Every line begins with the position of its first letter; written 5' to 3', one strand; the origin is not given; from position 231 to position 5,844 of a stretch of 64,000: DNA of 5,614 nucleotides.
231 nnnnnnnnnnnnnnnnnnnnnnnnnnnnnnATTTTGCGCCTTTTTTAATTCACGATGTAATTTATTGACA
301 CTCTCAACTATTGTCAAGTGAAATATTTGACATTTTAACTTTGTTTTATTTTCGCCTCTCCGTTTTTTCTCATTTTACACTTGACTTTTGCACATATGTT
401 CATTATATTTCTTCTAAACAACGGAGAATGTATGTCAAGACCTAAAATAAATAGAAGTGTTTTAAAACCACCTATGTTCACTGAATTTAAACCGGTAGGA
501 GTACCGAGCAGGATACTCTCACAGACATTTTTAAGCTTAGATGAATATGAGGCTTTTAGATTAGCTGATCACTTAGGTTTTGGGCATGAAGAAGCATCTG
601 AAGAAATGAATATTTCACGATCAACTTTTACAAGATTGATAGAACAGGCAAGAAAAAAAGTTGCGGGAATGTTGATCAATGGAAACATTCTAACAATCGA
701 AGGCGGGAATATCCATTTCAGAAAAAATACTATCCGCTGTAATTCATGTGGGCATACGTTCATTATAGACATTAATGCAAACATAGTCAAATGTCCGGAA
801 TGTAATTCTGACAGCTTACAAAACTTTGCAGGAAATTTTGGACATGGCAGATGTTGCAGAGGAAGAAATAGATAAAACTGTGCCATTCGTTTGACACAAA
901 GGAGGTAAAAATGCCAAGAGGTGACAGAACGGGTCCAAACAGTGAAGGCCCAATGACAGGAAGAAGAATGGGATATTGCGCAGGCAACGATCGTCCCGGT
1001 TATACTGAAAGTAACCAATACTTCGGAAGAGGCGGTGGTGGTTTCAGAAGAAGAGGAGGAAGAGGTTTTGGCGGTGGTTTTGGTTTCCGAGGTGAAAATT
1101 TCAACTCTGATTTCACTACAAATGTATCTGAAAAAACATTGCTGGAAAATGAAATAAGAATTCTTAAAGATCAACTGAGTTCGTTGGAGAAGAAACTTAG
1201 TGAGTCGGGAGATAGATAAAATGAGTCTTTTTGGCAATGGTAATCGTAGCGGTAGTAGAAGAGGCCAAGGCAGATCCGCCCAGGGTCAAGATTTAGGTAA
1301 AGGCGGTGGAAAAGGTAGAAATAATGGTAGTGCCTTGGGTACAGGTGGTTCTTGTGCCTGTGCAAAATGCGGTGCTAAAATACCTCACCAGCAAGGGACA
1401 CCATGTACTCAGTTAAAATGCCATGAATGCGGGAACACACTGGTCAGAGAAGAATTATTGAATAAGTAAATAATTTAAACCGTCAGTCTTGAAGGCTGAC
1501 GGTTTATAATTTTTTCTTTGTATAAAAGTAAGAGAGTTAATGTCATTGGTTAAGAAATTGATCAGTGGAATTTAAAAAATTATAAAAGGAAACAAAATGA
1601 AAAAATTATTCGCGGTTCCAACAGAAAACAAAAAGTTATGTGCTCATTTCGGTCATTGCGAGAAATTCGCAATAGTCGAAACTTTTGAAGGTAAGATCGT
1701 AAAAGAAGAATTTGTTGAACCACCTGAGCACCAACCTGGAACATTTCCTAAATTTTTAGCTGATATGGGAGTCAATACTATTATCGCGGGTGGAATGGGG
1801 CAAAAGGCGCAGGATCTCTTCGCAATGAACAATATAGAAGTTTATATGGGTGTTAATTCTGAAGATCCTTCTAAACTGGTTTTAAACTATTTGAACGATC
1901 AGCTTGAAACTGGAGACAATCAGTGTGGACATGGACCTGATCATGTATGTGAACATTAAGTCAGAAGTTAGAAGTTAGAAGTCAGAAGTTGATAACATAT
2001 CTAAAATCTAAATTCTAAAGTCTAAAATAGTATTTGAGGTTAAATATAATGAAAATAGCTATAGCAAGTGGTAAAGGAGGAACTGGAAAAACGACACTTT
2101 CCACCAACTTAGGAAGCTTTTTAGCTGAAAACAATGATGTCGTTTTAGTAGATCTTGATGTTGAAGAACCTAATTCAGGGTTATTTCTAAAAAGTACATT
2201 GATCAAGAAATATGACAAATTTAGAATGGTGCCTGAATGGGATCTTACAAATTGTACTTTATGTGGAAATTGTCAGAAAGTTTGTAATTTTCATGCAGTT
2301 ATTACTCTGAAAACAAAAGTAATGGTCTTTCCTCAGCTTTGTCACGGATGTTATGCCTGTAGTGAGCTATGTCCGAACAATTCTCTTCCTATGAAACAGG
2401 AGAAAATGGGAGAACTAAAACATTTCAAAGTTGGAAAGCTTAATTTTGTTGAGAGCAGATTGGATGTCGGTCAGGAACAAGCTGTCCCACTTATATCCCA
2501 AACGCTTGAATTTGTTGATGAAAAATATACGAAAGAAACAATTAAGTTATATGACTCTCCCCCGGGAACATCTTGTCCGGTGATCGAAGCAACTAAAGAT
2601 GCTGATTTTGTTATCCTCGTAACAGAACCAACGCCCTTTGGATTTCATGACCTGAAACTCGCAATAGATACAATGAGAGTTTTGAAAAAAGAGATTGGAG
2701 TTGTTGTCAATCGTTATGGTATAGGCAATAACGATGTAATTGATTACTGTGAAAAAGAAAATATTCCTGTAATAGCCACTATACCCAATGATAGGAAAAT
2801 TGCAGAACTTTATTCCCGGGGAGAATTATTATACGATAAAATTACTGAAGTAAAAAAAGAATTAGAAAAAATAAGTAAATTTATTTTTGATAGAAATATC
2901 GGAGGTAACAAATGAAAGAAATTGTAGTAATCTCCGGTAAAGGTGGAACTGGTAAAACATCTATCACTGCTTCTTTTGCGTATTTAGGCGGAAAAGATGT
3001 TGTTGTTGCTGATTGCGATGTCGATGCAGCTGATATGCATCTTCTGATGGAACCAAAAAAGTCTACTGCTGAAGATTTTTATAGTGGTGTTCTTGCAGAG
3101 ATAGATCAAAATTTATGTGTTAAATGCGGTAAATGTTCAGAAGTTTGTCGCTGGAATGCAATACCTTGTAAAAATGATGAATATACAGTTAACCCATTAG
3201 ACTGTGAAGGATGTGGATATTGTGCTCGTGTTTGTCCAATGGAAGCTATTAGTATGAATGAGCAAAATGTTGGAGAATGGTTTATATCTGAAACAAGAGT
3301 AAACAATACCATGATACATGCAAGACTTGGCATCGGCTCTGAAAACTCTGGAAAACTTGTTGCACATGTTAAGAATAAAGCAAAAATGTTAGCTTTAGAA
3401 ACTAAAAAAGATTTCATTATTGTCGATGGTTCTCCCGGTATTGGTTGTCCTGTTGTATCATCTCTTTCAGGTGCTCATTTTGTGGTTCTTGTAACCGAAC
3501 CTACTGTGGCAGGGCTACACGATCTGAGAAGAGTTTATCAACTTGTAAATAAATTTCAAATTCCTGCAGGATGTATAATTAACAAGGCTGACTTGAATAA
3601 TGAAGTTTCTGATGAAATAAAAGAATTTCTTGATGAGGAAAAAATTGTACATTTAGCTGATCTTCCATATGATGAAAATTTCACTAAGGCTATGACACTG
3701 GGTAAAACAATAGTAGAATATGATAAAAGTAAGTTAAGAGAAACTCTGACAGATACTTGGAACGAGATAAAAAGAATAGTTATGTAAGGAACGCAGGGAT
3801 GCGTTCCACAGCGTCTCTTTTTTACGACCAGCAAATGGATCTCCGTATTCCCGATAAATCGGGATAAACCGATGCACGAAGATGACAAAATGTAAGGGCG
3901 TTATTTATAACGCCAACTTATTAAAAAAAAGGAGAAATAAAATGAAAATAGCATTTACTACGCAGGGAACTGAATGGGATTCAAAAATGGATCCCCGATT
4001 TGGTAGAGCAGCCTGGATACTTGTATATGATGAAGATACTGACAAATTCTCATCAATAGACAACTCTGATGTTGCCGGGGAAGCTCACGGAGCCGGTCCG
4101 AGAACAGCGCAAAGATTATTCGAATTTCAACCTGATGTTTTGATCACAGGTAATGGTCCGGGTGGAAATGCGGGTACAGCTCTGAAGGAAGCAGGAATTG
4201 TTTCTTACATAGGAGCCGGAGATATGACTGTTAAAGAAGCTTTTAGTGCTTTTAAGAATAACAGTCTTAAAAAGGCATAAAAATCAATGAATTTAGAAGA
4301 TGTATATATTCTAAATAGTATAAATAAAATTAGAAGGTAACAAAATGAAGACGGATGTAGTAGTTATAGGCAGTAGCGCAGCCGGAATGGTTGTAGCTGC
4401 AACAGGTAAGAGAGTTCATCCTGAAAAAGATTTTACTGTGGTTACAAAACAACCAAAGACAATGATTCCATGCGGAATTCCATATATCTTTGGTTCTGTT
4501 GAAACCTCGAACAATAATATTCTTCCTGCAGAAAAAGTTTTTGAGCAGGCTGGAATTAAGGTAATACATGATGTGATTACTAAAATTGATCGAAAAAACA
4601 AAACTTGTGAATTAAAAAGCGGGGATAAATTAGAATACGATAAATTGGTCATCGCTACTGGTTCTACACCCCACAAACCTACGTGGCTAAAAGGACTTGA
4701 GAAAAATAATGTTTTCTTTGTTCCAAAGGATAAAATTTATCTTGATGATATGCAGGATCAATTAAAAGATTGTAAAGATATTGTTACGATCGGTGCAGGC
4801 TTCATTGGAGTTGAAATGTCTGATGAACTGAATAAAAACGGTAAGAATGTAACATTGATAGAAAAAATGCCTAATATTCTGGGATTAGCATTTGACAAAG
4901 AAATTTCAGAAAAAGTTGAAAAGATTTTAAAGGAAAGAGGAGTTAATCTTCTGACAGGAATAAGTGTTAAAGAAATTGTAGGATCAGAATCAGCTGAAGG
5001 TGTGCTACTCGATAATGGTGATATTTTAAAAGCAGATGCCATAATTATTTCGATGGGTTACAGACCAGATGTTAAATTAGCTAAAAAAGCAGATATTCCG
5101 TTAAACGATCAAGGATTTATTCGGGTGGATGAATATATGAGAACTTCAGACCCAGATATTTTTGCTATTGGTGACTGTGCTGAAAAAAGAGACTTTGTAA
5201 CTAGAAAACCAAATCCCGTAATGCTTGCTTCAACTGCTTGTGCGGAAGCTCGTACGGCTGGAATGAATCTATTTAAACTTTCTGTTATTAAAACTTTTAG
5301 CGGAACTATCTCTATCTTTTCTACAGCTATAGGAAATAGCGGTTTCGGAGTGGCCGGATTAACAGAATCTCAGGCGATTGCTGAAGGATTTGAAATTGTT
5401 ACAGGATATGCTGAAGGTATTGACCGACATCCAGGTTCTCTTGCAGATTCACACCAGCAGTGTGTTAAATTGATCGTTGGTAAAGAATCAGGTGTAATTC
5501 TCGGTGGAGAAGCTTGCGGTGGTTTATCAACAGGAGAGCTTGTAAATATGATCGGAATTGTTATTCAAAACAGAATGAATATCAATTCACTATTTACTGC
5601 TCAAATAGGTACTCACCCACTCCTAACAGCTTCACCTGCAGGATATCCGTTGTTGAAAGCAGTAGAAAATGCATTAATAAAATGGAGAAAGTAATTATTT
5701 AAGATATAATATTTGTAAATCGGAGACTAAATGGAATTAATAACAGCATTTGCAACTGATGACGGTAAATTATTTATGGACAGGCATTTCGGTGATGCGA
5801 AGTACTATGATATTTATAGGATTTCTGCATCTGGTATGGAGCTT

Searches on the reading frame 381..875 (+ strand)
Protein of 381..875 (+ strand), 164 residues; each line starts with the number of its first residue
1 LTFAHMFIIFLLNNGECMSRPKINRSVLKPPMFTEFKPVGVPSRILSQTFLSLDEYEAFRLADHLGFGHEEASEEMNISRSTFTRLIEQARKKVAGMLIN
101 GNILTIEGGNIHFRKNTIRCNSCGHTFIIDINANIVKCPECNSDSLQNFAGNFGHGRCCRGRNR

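Call 35: search_protein_families(library=pfam, proteins=[window:381-875:+], max_evalue=0.00001)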
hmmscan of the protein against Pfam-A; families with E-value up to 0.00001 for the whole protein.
window:381-875:+ (164 aa): 2 families
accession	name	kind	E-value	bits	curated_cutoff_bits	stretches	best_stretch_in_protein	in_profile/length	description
PF02001.22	DUF134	-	2.2e-21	76.7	27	1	19-112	5-96/98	Protein of unknown function DUF134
PF08281.18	Sigma70_r4_2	-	9.2e-06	25.7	25.7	0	54-93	14-53/54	Sigma-70, region 4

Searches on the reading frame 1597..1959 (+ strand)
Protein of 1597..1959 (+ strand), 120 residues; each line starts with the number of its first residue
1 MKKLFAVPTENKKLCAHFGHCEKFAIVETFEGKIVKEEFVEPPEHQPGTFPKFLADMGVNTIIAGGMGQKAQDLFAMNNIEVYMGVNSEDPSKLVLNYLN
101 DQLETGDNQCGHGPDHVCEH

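Call 35: search_protein_families(library=pfam, proteins=[window:1597-1959:+], max_evalue=0.00001)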
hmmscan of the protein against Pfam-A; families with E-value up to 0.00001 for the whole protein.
window:1597-1959:+ (120 aa): 1 family
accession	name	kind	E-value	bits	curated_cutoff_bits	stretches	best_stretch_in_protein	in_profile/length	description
PF02579.22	Nitro_FeMo-Co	-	1.1e-19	71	26.3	1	11-98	2-92/94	Dinitrogenase iron-molybdenum cofactor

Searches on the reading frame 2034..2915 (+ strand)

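Call 35: search_protein_families(library=pfam, proteins=[window:2034-2915:+], max_evalue=0.00001)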
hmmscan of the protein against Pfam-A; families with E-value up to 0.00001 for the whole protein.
window:2034-2915:+ (293 aa): 8 families
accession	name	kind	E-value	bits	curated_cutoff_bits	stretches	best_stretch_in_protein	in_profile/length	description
PF01656.29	CbiA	-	8e-22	78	25.4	1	8-265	1-124/125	CobQ/CobB/MinD/ParA nucleotide binding domain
PF10609.15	ParA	-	3.9e-13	49.8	27.1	1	7-55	5-54/246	NUBPL iron-transfer P-loop NTPase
PF13614.12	AAA_31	-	3.4e-11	43.8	27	1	7-45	3-42/177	AAA domain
PF00037.32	Fer4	-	8.3e-09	35.3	21.1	0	98-116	3-21/24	4Fe-4S binding domain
PF12837.12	Fer4_6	-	5.4e-08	32.8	25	0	66-88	1-23/24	4Fe-4S binding domain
PF12838.12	Fer4_7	-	2e-06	28.6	27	0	73-116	1-51/52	4Fe-4S dicluster domain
PF13187.11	Fer4_9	-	2.9e-06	27.6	27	1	73-116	1-50/52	4Fe-4S dicluster domain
PF12797.12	Fer4_2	-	5.4e-06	26.5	24.5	0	67-85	3-21/22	4Fe-4S binding domain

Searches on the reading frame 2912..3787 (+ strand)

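Call 35: search_protein_families(library=pfam, proteins=[window:2912-3787:+], max_evalue=0.00001)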
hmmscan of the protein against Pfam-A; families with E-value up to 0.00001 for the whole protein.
window:2912-3787:+ (291 aa): 11 families
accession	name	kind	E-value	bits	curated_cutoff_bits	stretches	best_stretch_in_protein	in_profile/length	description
PF00037.32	Fer4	-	7.2e-14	51.4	21.1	2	91-114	1-24/24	4Fe-4S binding domain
PF01656.29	CbiA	-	4.4e-13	49.7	25.4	1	4-266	1-124/125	CobQ/CobB/MinD/ParA nucleotide binding domain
PF10609.15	ParA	-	1.6e-11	44.6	27.1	0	3-53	5-58/246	NUBPL iron-transfer P-loop NTPase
PF12838.12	Fer4_7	-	3.1e-11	44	27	1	69-112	2-52/52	4Fe-4S dicluster domain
PF14697.11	Fer4_21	-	1.1e-10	41.9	35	1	62-115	1-59/59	4Fe-4S dicluster domain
PF12837.12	Fer4_6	-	3e-09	36.8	25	0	62-79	2-19/24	4Fe-4S binding domain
PF13614.12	AAA_31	-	4.8e-08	33.6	27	1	1-216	1-168/177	AAA domain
PF13484.11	Fer4_16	-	5.5e-08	33.9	30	0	98-120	2-24/66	4Fe-4S double cluster binding domain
PF13237.11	Fer4_10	-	3.7e-07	30.4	25.5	0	63-109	3-53/53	4Fe-4S dicluster domain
PF12797.12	Fer4_2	-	1.6e-06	28.1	24.5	0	63-79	4-20/22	4Fe-4S binding domain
PF13187.11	Fer4_9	-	6.5e-06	26.5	27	0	69-113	2-52/52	4Fe-4S dicluster domain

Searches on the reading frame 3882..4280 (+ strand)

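Call 35: search_protein_families(library=pfam, proteins=[window:3882-4280:+], max_evalue=0.00001)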
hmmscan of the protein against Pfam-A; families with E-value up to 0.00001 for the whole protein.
window:3882-4280:+ (132 aa): 1 family
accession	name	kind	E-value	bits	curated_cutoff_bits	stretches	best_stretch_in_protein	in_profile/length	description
PF02579.22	Nitro_FeMo-Co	-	1.2e-11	45.2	26.3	1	33-125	2-93/94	Dinitrogenase iron-molybdenum cofactor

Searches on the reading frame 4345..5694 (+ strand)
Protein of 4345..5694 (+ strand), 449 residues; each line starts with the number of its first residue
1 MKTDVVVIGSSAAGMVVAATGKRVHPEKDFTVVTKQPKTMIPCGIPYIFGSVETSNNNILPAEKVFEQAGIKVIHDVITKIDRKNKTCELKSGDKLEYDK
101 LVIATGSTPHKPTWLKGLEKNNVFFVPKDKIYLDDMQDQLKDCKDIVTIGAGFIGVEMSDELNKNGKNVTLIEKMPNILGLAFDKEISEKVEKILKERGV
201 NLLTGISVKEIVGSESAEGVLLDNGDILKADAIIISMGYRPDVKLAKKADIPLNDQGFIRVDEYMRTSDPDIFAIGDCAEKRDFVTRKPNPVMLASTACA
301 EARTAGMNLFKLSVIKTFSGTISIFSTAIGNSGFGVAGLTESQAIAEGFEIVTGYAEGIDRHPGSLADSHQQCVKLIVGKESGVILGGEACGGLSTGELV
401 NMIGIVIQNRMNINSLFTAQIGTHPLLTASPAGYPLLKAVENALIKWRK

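Call 35: search_protein_families(library=pfam, proteins=[window:4345-5694:+], max_evalue=0.00001)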
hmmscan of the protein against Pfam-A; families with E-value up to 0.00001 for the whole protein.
window:4345-5694:+ (449 aa): 6 families
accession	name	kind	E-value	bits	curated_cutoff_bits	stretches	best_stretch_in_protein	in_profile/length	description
PF07992.20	Pyr_redox_2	-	1.8e-63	215.1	26.1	1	4-301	2-290/291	Pyridine nucleotide-disulphide oxidoreductase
PF00070.33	Pyr_redox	-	1.4e-19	70.8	22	1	146-222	2-79/82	Pyridine nucleotide-disulphide oxidoreductase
PF02852.28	Pyr_redox_dim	-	1.1e-11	45.4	25.3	1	333-428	10-103/110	Pyridine nucleotide-disulphide oxidoreductase, dimerisation domain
PF13738.12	Pyr_redox_3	-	2e-11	44.2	30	1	77-276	103-305/305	Pyridine nucleotide-disulphide oxidoreductase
PF03486.20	HI0933_like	-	6.1e-08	32.8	50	0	145-178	2-35/244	HI0933-like protein Rossmann domain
PF01266.30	DAO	-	3.7e-06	27.2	27.9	0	145-175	1-31/353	FAD dependent oxidoreductase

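Call 37: search_solved_structures(query=window:4345-5694:+, max_evalue=1e-30)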
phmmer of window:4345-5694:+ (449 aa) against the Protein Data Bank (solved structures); distinct sequences matched with E-value up to 1e-30: 24.
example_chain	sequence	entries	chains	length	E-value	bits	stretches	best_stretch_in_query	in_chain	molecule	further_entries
6pfz_D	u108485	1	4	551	5.4e-49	170.4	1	4-437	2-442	NADH oxidase (NoxA-3)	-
4fx9_A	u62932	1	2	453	3.9e-48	167.5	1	1-393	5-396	Coenzyme A disulfide reductase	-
5l1n_A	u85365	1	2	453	4.1e-48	167.5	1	1-393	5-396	Coenzyme A disulfide reductase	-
3kd9_A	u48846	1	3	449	1.7e-47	165.4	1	4-393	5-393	Coenzyme A disulfide reductase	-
3cgb_A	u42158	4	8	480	1.5e-41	145.9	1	5-422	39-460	Pyridine nucleotide-disulfide oxidoreductase, class I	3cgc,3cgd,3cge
8a56_A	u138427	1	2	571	4.6e-40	140.9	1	5-417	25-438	Coenzyme A-persulfide reductase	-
3icr_A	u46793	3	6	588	4.6e-39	137.6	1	5-422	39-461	Coenzyme A-Disulfide Reductase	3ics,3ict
3iwa_A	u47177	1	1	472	5.8e-38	134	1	4-425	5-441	FAD-dependent pyridine nucleotide-disulphide oxidoreductase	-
1f8w_A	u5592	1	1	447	1.2e-37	133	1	5-423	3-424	NADH PEROXIDASE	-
1joa_A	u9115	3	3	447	2.2e-37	132.1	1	5-423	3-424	NADH PEROXIDASE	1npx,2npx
1nhs_A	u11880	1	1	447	3.7e-37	131.4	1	5-423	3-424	NADH PEROXIDASE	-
5er0_A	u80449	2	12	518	4.8e-37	131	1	5-419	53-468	NADH oxidase | NAD(FAD)-dependent dehydrogenase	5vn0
1nhr_A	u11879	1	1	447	4.9e-37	131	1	5-423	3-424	NADH PEROXIDASE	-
2cdu_A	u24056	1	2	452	2.7e-36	128.5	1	5-419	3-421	NADPH OXIDASE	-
1nhp_A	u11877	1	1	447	3.6e-36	128.1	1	5-423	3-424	NADH PEROXIDASE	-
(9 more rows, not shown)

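Call 52: search_protein_families(library=ncbifam, proteins=[window:4345-5694:+], max_evalue=0.000001)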
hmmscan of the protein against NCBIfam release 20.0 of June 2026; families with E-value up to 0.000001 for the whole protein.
window:4345-5694:+ (449 aa): 52 families (the best 25 are shown)
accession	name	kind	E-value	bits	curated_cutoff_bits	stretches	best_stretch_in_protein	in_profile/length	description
NF007123.0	PRK09564.1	equivalog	7.1e-70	235.9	458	1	5-416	3-418/444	CoA-disulfide reductase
TIGR03385.1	CoA_CoA_reduc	equivalog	1.1e-69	235.4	578.8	1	5-425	2-426/439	CoA-disulfide reductase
NF046103.1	NOXase_Strep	equivalog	1.6e-51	175.7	600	1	5-417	2-417/442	H2O-forming NADH oxidase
NF045765.1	PhenlGlyoxDHPadH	equivalog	4.5e-48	164.2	475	1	2-325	2-323/416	NADH-dependent phenylglyoxylate dehydrogenase subunit epsilon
NF003437.0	PRK04965.1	equivalog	2.4e-42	145.3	392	1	1-304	1-300/378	NADH:flavorubredoxin reductase NorW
TIGR02374.1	nitri_red_nirB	equivalog_domain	8e-42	143.6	578.35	1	57-286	55-285/794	nitrite reductase large subunit NirB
TIGR01350.1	lipoamide_DH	equivalog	3.4e-41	141.4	408.8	1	65-427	98-443/461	dihydrolipoyl dehydrogenase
NF042949.2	3PPDioc_HcaD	equivalog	4.5e-37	127.7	450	1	4-283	3-280/386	3-phenylpropionate/cinnamic acid dioxygenase ferredoxin--NAD(+) reductase subunit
NF004776.0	PRK06116.1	equivalog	3.1e-35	122.1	480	1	63-425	100-440/450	glutathione-disulfide reductase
TIGR02053.1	MerA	equivalog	2.1e-34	119.3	454.45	1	84-417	115-433/465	mercury(II) reductase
NF011565.0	PRK14989.1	subfamily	3.8e-34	117.9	883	1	22-283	25-287/847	nitrite reductase large subunit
NF010037.0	PRK13512.1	equivalog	1.3e-33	116.5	394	1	4-425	3-421/438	CoA-disulfide reductase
NF041853.1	hythiocyan_redase_MerA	equivalog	1.7e-32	112.8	650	1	92-430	116-433/440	hypothiocyanous acid reductase MerA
NF004945.0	PRK06292.2-3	equivalog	2.1e-32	112.6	494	1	63-428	98-442/457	dihydrolipoyl dehydrogenase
TIGR01424.1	gluta_reduc_2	equivalog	5.1e-32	111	606.05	1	64-426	98-437/446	glutathione-disulfide reductase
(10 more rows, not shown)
